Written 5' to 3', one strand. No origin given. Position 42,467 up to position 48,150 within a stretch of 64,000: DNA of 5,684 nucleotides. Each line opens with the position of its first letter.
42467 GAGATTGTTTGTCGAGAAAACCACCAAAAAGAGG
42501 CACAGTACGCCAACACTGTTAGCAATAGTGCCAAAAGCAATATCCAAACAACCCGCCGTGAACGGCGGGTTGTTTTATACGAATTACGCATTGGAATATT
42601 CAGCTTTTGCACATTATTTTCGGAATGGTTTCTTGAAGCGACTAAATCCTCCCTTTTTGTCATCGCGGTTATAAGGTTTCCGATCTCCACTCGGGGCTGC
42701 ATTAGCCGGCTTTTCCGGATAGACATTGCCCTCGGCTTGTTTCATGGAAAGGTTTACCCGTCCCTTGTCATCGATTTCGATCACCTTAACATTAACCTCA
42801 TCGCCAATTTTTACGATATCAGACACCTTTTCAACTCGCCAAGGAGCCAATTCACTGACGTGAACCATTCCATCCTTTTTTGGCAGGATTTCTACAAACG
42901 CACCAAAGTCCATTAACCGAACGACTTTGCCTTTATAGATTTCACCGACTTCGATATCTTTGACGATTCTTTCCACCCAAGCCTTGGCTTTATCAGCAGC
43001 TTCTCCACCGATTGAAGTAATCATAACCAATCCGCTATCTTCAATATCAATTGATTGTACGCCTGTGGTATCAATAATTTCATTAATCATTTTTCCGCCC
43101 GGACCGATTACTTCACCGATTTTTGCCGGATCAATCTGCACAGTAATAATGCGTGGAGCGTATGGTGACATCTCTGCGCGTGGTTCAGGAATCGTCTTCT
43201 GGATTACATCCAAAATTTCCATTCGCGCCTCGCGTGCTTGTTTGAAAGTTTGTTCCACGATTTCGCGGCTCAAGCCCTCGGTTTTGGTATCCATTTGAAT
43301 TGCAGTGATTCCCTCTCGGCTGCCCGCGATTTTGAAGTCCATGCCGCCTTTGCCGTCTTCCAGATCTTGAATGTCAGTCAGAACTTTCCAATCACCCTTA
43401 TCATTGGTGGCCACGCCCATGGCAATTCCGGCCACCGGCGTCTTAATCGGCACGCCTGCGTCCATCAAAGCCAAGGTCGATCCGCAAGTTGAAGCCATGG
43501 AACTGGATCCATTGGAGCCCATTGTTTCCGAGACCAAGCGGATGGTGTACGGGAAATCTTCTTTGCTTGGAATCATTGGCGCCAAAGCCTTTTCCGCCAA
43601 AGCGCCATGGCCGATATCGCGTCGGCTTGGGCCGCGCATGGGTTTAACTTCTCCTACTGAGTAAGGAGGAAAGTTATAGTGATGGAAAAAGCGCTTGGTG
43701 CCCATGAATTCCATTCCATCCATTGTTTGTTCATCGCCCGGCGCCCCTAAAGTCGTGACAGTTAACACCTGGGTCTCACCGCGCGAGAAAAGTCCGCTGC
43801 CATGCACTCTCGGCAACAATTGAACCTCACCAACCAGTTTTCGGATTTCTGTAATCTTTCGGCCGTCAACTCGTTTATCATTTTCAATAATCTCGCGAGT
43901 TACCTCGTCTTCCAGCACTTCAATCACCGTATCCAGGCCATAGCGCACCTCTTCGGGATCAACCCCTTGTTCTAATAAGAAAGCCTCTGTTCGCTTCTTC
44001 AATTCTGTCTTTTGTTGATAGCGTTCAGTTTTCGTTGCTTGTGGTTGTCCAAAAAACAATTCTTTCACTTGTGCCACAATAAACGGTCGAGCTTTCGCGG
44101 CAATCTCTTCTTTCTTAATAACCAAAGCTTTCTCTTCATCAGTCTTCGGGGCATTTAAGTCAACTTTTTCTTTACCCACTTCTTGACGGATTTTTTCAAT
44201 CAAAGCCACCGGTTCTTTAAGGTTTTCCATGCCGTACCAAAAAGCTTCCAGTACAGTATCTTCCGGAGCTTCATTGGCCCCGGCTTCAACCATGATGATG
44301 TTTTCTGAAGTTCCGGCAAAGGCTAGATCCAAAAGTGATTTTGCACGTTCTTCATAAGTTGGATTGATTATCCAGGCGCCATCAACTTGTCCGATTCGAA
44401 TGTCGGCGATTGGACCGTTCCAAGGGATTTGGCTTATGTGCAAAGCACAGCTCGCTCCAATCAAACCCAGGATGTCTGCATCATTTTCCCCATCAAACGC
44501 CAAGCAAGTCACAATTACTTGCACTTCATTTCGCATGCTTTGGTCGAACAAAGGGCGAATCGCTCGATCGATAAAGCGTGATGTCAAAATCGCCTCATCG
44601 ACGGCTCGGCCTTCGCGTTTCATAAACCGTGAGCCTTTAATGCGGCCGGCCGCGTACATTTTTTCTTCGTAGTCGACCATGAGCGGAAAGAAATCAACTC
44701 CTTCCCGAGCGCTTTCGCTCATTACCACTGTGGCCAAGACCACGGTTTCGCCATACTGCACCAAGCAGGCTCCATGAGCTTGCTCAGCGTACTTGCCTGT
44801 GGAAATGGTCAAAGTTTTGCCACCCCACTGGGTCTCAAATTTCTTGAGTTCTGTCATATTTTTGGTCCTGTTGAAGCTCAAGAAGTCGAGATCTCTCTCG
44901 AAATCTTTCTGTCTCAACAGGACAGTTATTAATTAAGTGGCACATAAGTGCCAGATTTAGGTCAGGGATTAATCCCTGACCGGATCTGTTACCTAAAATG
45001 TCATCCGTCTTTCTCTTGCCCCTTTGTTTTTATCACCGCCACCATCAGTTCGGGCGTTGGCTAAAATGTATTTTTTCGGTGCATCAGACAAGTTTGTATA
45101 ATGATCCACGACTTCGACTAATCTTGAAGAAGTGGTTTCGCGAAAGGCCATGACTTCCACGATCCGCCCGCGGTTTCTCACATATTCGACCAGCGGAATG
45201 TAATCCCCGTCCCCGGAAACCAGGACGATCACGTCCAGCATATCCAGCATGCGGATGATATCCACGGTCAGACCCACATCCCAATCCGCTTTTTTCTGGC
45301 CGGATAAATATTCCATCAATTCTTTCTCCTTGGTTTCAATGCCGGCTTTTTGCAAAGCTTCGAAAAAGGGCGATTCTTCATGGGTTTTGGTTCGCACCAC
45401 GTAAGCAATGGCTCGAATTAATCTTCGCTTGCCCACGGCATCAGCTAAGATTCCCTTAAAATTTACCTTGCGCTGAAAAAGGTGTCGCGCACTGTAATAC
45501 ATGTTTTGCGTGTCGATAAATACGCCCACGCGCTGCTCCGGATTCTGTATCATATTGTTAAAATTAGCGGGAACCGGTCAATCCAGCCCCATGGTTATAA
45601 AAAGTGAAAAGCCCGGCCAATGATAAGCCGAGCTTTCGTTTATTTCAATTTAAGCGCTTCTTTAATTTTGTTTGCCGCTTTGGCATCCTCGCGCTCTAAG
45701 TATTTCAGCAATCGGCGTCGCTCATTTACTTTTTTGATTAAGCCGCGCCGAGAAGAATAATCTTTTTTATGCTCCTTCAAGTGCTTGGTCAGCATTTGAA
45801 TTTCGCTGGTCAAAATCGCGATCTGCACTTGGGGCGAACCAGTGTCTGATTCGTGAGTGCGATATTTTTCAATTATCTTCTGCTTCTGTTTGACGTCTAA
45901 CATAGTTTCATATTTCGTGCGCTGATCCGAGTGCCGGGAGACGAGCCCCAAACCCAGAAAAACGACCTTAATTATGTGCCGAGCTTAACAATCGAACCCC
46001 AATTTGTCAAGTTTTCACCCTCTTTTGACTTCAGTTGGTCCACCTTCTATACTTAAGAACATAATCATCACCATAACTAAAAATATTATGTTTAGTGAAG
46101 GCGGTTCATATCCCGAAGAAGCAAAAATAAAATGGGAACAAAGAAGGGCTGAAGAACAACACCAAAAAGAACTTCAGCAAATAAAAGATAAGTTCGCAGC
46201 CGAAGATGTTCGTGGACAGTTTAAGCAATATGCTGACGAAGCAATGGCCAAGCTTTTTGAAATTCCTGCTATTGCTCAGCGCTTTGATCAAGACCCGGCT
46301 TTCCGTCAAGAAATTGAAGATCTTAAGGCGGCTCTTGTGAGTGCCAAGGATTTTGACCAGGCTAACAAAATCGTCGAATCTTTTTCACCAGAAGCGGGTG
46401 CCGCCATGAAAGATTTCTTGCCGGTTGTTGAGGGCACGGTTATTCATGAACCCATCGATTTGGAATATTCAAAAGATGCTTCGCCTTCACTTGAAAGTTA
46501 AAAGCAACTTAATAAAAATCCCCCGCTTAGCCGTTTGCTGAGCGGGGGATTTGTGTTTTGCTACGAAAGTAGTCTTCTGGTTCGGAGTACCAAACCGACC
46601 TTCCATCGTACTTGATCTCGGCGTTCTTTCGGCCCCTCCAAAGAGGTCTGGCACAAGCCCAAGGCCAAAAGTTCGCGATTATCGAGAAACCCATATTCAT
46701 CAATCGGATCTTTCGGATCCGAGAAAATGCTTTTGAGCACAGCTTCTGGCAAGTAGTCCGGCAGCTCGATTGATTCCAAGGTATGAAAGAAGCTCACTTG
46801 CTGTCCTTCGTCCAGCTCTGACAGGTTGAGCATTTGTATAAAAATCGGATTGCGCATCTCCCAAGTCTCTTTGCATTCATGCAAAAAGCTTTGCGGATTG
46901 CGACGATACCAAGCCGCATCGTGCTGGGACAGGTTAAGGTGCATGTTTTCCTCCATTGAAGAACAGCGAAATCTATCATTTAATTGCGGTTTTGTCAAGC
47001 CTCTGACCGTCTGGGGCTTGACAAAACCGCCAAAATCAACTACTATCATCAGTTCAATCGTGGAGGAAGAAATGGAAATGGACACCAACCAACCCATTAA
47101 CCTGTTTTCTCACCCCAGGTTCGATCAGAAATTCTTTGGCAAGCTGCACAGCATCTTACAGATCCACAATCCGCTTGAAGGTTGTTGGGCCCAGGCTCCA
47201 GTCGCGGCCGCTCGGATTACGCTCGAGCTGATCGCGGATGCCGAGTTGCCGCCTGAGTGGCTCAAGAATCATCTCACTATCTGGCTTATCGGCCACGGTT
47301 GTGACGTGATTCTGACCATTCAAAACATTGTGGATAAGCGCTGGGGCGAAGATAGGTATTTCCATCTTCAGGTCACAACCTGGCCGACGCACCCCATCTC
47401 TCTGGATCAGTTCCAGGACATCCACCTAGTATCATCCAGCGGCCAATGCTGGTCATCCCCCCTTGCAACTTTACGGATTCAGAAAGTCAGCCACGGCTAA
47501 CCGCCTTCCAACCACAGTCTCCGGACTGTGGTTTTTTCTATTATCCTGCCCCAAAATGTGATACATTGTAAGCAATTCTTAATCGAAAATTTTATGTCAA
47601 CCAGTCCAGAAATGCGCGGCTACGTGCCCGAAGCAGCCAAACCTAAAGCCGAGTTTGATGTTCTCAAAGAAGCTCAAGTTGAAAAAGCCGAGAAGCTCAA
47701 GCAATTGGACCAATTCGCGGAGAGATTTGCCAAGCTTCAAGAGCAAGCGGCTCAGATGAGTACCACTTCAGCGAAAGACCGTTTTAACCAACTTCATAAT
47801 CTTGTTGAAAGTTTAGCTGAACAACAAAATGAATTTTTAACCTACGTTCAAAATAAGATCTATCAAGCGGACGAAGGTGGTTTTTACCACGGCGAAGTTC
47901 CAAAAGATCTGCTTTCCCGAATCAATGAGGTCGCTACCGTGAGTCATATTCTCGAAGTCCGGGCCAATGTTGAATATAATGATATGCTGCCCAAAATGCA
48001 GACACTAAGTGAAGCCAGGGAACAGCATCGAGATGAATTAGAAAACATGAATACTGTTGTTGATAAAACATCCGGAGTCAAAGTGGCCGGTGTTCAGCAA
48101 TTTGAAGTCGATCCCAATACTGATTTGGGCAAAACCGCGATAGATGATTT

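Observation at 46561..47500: Divergent pair of small unknown genes driven from the two arms of a perfect 45-bp palindrome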

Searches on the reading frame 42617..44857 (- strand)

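Call 100: search_protein_families(library=pfam, proteins=[window:42617-44857:-], max_evalue=0.00001)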
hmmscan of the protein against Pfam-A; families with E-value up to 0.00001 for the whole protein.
window:42617-44857:- (747 aa): 4 families
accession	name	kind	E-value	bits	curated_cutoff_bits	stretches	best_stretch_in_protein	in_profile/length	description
PF01138.27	RNase_PH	-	7.9e-54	182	25.5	2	14-145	3-130/130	3' exoribonuclease family, domain 1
PF00575.29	S1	-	1.2e-20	74.1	22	1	635-706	2-74/74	S1 RNA binding domain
PF03725.20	RNase_PH_C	-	3.9e-16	59.2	20.8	1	149-206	2-61/67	3' exoribonuclease family, domain 2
PF00013.35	KH_1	-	5e-09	36.2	21.5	1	571-629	2-65/66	KH domain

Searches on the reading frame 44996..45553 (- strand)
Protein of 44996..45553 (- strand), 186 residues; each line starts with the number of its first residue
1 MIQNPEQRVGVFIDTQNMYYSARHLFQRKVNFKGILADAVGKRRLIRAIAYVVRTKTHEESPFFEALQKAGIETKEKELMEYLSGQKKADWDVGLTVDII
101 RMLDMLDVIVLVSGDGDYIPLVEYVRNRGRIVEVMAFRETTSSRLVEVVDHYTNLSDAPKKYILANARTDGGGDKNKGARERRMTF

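Call 100: search_protein_families(library=pfam, proteins=[window:44996-45553:-], max_evalue=0.00001)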
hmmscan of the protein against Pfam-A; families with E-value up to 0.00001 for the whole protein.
window:44996-45553:- (186 aa): 1 family
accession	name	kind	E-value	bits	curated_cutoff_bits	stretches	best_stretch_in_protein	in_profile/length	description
PF01936.24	NYN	-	7.7e-33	114.5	24.2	1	8-155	1-144/145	NYN domain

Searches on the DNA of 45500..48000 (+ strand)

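Call 97: search_rna_families(source=window, start=45500, end=48000, threshold=evalue, max_evalue=1)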
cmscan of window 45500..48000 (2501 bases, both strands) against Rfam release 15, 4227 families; matches with E-value up to 1: 3.
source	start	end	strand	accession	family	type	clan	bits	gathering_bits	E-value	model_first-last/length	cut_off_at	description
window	46456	46552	+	RF01416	NrrF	Gene; antisense;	-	23.5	60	0.084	1-160/160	no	NrrF RNA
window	45607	45703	-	RF02607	AbsR25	Gene; sRNA;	-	21.7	47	0.95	1-164/164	no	Acinetobacter sRNA 25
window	46445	46556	+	RF02431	SpF22_sRNA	Gene; sRNA;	-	20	55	0.8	1-140/140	no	Streptococcus sRNA SpF22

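Call 98: search_dna_similar(query=window:46561-47500:+, collection=plasmids, mode=distant, max_rows=5)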
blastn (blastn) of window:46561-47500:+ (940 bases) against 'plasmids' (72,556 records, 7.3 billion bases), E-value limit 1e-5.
No match.

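Call 99: search_dna_similar(query=window:46561-47500:+, collection=phages, mode=distant, max_rows=5)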
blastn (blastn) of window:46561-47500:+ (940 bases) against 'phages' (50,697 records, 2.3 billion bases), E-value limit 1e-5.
No match.
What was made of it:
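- On Type II toxin-antitoxin module: No match in phages or plasmids (calls 98, 99).
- It has no relatives on plasmids or phages (calls 98, 99).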

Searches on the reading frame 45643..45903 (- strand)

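Call 100: search_protein_families(library=pfam, proteins=[window:45643-45903:-], max_evalue=0.00001)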
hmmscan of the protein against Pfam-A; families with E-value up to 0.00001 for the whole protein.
window:45643-45903:- (87 aa): 1 family
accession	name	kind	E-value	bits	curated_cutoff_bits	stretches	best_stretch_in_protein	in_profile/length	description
PF00312.27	Ribosomal_S15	-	6.7e-29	100.3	31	1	7-86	1-80/81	Ribosomal protein S15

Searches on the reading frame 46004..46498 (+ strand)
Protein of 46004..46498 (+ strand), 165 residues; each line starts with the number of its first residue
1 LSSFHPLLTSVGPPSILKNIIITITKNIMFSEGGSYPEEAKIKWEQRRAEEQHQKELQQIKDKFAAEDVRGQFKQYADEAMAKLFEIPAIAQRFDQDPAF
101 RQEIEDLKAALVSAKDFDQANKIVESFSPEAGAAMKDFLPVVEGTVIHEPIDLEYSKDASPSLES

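Call 11: search_protein_families(library=pfam, proteins=[window:46004-46498:+], max_evalue=1)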
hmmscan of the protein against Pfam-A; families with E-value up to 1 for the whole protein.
window:46004-46498:+ (165 aa): 2 families
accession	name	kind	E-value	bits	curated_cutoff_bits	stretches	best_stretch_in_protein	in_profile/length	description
PF21518.3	Sas-5-like_implico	-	0.04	14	27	1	90-107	23-40/44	Spindle assembly abnormal protein 5, implico domain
PF06428.16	Sec2p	-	0.07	13.6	28.5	1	100-128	19-42/92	GDP/GTP exchange factor Sec2p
